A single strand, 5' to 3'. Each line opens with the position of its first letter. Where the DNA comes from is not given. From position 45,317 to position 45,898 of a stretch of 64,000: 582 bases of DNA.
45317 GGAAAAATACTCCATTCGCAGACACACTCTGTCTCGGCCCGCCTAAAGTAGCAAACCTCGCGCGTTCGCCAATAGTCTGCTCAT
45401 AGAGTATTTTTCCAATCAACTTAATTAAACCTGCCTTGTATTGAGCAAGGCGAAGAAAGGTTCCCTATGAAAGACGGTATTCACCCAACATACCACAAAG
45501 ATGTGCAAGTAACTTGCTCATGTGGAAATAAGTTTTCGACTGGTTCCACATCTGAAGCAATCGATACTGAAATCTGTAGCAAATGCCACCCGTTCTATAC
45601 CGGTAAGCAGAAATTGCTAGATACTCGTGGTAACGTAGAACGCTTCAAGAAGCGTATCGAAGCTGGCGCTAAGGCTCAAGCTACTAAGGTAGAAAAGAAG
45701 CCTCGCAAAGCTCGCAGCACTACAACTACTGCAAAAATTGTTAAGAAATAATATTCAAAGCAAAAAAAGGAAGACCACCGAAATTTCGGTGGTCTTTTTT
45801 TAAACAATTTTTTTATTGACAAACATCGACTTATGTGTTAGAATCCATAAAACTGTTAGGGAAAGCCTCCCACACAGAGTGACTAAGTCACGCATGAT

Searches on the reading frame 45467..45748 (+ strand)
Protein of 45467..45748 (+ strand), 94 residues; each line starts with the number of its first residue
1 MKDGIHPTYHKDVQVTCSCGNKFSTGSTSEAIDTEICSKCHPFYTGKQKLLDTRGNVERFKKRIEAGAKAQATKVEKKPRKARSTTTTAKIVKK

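Call 17: find_encoding_contigs(protein=window:45467-45748:+, flank=3000, max_places=10)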
Protein window:45467-45748:+ (94 aa): 4 contigs read that carry it; 4 places shown.
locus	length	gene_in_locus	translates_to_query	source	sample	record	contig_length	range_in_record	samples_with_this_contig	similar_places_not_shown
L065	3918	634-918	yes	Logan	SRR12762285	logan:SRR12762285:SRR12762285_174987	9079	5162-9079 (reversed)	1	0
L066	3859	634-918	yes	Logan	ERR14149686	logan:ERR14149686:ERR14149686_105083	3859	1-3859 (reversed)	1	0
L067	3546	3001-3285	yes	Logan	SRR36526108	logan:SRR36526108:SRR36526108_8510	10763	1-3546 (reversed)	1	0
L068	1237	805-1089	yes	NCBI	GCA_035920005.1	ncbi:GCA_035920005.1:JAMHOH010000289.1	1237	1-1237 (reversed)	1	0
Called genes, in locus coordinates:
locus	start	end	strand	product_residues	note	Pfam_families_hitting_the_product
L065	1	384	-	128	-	?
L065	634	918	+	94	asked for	PF01197:Ribosomal_L31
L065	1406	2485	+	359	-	PF03462:PCRF, PF00472:RF-1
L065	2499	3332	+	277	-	PF17827:PrmC_N, PF05175:MTS, PF06325:PrmA, PF13847:Methyltransf_31, PF13649:Methyltransf_25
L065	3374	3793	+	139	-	-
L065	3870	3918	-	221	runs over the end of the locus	PF01386:Ribosomal_L25p, PF14693:Ribosomal_TL5_C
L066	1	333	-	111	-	?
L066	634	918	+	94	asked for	PF01197:Ribosomal_L31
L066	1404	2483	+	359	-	PF03462:PCRF, PF00472:RF-1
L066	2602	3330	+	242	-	PF01739:CheR (faint), PF05175:MTS, PF06325:PrmA, PF13847:Methyltransf_31, PF08241:Methyltransf_11 (weak), PF08242:Methyltransf_12 (weak), PF13649:Methyltransf_25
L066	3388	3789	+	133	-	-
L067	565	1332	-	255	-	PF13431:TPR_17 (faint), PF13432:TPR_16 (faint), PF07719:TPR_2 (faint), PF00515:TPR_1 (faint), PF13414:TPR_11 (faint)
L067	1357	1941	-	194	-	PF00889:EF_TS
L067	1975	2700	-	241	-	PF00318:Ribosomal_S2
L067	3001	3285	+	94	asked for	PF01197:Ribosomal_L31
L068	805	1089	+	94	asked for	PF01197:Ribosomal_L31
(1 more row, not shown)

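Call 31: find_homologous_proteins(query=window:45467-45748:+, max_evalue=1e-20)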
Query window:45467-45748:+ (94 aa): 858 proteins with E <= 1e-20 among 8000 candidates; the best 120 are listed.
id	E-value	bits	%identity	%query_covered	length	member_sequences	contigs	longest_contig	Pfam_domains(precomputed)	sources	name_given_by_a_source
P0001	1.4e-51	190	94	99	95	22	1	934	PF01197.24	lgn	-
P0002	3.3e-48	179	94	91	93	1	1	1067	PF01197.24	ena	-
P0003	2.2e-45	170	90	91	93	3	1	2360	PF01197.24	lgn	-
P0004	4.2e-44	166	85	100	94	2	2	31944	PF01197.24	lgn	-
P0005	1.3e-43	164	83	100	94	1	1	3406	PF01197.24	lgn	-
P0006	1.4e-43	164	87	90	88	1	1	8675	PF01197.24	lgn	-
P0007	8.4e-43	162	80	100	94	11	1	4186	PF01197.24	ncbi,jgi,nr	ncbi:MAG TPA: 50S ribosomal protein L31 [Patescibacteria group bacterium]|jgi:large subunit ribosoma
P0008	4.7e-42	160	80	99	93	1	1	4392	PF01197.24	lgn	-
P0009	7.0e-42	159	86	90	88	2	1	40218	PF01197.24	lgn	-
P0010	3.5e-41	157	80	100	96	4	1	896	PF01197.24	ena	-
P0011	1.0e-40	155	83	93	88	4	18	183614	PF01197.24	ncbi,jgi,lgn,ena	-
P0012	2.4e-40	154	80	99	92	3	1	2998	PF01197.24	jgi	jgi:large subunit ribosomal protein L31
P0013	2.5e-40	154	84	90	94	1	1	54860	PF01197.24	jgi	jgi:large subunit ribosomal protein L31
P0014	3.7e-40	153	79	97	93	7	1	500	PF01197.24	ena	-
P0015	1.0e-39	152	82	90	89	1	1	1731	PF01197.24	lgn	-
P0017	2.0e-39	151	82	93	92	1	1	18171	PF01197.24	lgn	-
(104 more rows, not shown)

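Call 34: find_encoding_contigs(protein=P0017, flank=2500, max_places=6)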
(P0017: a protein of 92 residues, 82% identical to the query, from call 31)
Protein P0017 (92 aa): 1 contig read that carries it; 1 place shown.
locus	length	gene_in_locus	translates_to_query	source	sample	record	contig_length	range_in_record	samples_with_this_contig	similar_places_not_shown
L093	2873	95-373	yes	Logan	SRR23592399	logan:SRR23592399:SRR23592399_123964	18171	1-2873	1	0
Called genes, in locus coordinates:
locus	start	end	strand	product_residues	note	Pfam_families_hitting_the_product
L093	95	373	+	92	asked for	PF01197:Ribosomal_L31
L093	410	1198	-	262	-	-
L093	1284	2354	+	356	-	PF03462:PCRF, PF00472:RF-1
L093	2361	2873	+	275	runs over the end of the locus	PF17827:PrmC_N, PF07669:Eco57I (weak), PF02384:N6_Mtase (weak), PF01170:UPF0020 (faint), PF05175:MTS, PF06325:PrmA, PF13649:Methyltransf_25, PF13847:Methyltransf_31, +3 more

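Call 35: find_encoding_contigs(protein=P0004, flank=2500, max_places=6)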
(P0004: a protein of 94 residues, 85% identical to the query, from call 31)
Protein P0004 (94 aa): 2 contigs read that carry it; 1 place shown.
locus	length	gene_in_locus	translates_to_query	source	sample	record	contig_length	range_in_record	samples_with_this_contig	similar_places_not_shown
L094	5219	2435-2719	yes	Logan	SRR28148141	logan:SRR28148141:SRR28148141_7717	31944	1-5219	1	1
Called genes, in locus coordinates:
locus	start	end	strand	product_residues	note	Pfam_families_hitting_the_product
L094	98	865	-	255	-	PF13432:TPR_16 (faint), PF13424:TPR_12 (faint), PF13428:TPR_14 (faint), PF13431:TPR_17 (faint), PF07719:TPR_2 (faint), PF00515:TPR_1 (faint), PF13414:TPR_11 (faint), PF14559:TPR_19 (faint)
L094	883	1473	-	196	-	PF00889:EF_TS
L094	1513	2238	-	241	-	PF00318:Ribosomal_S2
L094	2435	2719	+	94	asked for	PF01197:Ribosomal_L31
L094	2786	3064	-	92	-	-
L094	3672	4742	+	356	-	PF03462:PCRF, PF00472:RF-1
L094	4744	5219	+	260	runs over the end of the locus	PF17827:PrmC_N, PF01209:Ubie_methyltran (weak), PF05175:MTS, PF06325:PrmA, PF13489:Methyltransf_23 (weak), PF08242:Methyltransf_12 (weak), PF13649:Methyltransf_25, PF13847:Methyltransf_31, +2 more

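Call 36: find_encoding_contigs(protein=P0009, flank=2500, max_places=6)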
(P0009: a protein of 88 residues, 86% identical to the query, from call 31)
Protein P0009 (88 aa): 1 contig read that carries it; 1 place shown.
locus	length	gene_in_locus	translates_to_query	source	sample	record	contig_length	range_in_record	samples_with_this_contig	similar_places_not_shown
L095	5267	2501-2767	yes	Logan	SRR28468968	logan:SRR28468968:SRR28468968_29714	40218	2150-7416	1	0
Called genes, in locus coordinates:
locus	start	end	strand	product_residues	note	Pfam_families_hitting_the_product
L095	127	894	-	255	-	PF13432:TPR_16 (faint), PF13431:TPR_17 (faint), PF14559:TPR_19 (faint), PF07719:TPR_2 (faint), PF13181:TPR_8 (faint), PF00515:TPR_1 (faint), PF13414:TPR_11 (weak)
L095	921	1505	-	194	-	PF00889:EF_TS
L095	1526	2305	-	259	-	PF00318:Ribosomal_S2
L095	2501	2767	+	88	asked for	PF01197:Ribosomal_L31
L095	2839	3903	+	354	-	PF03462:PCRF, PF00472:RF-1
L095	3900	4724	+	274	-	PF17827:PrmC_N, PF02384:N6_Mtase (weak), PF05175:MTS, PF02475:TRM5-TYW2_MTfase (faint), PF06325:PrmA, PF13649:Methyltransf_25, PF13847:Methyltransf_31, PF08242:Methyltransf_12 (weak)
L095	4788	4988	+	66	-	-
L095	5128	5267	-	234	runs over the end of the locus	PF01386:Ribosomal_L25p, PF14693:Ribosomal_TL5_C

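Call 37: find_encoding_contigs(protein=P0006, flank=2500, max_places=6)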
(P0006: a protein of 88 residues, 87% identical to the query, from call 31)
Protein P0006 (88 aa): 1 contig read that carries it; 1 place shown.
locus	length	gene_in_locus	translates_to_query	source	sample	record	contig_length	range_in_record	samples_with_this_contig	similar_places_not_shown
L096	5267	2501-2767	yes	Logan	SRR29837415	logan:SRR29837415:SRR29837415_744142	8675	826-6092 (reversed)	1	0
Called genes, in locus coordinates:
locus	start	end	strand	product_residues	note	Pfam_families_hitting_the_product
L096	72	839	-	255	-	PF13371:TPR_9 (faint), PF13424:TPR_12 (faint), PF13431:TPR_17 (faint), PF13432:TPR_16 (faint), PF07719:TPR_2 (faint), PF13181:TPR_8 (faint), PF00515:TPR_1 (faint), PF13414:TPR_11 (faint), +1 more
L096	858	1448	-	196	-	PF00889:EF_TS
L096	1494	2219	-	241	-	PF00318:Ribosomal_S2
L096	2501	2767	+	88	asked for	PF01197:Ribosomal_L31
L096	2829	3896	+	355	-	PF03462:PCRF, PF00472:RF-1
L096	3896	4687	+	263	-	PF17827:PrmC_N, PF02005:TRM (weak), PF01209:Ubie_methyltran (weak), PF06325:PrmA, PF05175:MTS, PF13847:Methyltransf_31, PF08241:Methyltransf_11 (weak), PF13649:Methyltransf_25, +1 more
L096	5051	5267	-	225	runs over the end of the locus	PF01386:Ribosomal_L25p, PF14693:Ribosomal_TL5_C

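Call 42: find_encoding_contigs(protein=P0005, flank=2500, max_places=6)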
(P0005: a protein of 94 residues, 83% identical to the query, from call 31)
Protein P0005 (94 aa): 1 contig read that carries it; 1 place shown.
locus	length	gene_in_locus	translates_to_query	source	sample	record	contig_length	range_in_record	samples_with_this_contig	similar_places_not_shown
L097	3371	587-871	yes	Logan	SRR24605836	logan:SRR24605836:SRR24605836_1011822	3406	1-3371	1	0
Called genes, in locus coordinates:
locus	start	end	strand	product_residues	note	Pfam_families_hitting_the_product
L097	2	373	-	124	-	?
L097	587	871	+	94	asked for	PF01197:Ribosomal_L31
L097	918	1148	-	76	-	-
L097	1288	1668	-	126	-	-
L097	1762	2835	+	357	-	PF03462:PCRF, PF00472:RF-1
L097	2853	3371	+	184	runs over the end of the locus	?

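Call 43: find_encoding_contigs(protein=P0003, flank=2500, max_places=6)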
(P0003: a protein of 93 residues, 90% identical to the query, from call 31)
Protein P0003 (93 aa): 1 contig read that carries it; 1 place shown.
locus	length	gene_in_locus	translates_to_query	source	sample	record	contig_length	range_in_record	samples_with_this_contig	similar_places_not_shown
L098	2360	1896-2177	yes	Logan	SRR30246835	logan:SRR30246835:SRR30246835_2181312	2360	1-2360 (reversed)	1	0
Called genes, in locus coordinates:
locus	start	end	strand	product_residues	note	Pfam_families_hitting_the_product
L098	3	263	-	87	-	?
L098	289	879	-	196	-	PF00889:EF_TS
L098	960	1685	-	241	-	PF00318:Ribosomal_S2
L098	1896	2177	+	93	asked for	PF01197:Ribosomal_L31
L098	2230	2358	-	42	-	?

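Call 44: find_encoding_contigs(protein=P0008, flank=2500, max_places=6)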
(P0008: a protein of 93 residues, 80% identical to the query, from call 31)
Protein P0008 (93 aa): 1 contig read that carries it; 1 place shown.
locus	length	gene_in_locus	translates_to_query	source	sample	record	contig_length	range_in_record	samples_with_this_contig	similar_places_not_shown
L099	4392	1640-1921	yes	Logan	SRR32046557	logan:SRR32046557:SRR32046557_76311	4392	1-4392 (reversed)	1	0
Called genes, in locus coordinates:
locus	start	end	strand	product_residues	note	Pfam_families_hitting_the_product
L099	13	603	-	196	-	PF00889:EF_TS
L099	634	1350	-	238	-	PF00318:Ribosomal_S2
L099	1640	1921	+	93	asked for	PF01197:Ribosomal_L31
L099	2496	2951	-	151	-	-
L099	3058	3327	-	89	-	-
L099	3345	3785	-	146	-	-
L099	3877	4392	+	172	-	?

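Call 84: find_encoding_contigs(protein=P0002, flank=2500, max_places=10)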
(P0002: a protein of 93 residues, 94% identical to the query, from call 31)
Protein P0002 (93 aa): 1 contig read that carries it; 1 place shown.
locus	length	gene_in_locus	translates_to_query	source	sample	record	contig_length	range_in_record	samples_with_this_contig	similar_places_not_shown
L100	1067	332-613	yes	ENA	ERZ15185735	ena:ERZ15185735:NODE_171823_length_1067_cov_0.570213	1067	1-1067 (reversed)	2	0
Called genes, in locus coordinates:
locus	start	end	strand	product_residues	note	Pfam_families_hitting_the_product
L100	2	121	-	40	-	?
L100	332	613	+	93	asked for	PF01197:Ribosomal_L31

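Call 85: find_encoding_contigs(protein=P0001, flank=2500, max_places=10)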
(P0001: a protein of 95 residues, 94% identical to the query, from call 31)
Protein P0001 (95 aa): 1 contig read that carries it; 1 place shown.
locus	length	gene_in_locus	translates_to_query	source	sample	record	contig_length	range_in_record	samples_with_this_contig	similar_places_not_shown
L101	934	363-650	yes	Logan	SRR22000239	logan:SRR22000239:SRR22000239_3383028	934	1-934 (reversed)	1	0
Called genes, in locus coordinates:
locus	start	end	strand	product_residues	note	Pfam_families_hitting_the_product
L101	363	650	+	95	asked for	PF01197:Ribosomal_L31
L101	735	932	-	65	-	?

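Call 114: find_encoding_contigs(protein=P0011, flank=2200, max_places=10)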
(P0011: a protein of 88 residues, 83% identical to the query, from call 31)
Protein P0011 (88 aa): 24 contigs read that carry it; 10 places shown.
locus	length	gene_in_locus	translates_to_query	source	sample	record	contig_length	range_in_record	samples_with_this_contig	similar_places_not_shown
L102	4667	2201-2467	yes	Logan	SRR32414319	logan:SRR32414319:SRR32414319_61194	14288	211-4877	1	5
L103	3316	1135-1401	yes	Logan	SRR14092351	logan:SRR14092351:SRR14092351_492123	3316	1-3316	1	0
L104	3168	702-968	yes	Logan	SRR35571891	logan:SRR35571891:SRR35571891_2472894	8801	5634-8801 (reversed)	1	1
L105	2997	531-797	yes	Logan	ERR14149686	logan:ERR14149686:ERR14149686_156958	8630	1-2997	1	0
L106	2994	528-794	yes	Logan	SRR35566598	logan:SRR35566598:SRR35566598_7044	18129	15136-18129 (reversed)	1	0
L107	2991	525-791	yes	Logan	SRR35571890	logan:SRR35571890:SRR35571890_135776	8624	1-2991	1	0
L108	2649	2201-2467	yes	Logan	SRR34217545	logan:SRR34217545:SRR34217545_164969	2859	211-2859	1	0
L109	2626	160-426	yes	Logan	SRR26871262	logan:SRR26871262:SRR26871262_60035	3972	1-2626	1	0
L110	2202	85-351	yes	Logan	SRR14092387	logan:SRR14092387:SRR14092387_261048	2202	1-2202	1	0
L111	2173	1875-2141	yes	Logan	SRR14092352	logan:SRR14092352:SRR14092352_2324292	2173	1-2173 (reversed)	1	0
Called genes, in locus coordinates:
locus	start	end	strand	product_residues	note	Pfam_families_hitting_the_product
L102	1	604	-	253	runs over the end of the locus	PF12569:NatA_aux_su (weak), PF13428:TPR_14 (faint), PF12895:ANAPC3 (faint), PF13371:TPR_9 (faint), PF13424:TPR_12 (faint), PF13432:TPR_16 (weak), PF13414:TPR_11 (weak), PF00515:TPR_1 (weak), +4 more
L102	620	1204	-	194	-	PF00889:EF_TS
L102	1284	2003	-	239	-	PF00318:Ribosomal_S2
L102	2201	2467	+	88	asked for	PF01197:Ribosomal_L31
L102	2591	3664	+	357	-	PF03462:PCRF, PF00472:RF-1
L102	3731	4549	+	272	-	PF17827:PrmC_N, PF01739:CheR (weak), PF05175:MTS, PF06325:PrmA, PF13847:Methyltransf_31, PF08242:Methyltransf_12 (weak), PF13649:Methyltransf_25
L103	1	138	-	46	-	?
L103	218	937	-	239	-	PF00318:Ribosomal_S2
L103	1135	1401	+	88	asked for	PF01197:Ribosomal_L31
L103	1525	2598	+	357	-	PF03462:PCRF, PF00472:RF-1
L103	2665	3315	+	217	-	?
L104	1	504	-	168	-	?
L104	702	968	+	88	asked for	PF01197:Ribosomal_L31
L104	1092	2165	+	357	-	PF03462:PCRF, PF00472:RF-1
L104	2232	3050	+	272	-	PF17827:PrmC_N, PF01739:CheR (weak), PF05175:MTS, PF06325:PrmA, PF13847:Methyltransf_31, PF08242:Methyltransf_12 (weak), PF13649:Methyltransf_25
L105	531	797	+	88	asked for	PF01197:Ribosomal_L31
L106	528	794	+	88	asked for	PF01197:Ribosomal_L31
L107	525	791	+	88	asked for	PF01197:Ribosomal_L31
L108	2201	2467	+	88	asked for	PF01197:Ribosomal_L31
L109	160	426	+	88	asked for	PF01197:Ribosomal_L31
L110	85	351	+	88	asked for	PF01197:Ribosomal_L31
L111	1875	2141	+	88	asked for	PF01197:Ribosomal_L31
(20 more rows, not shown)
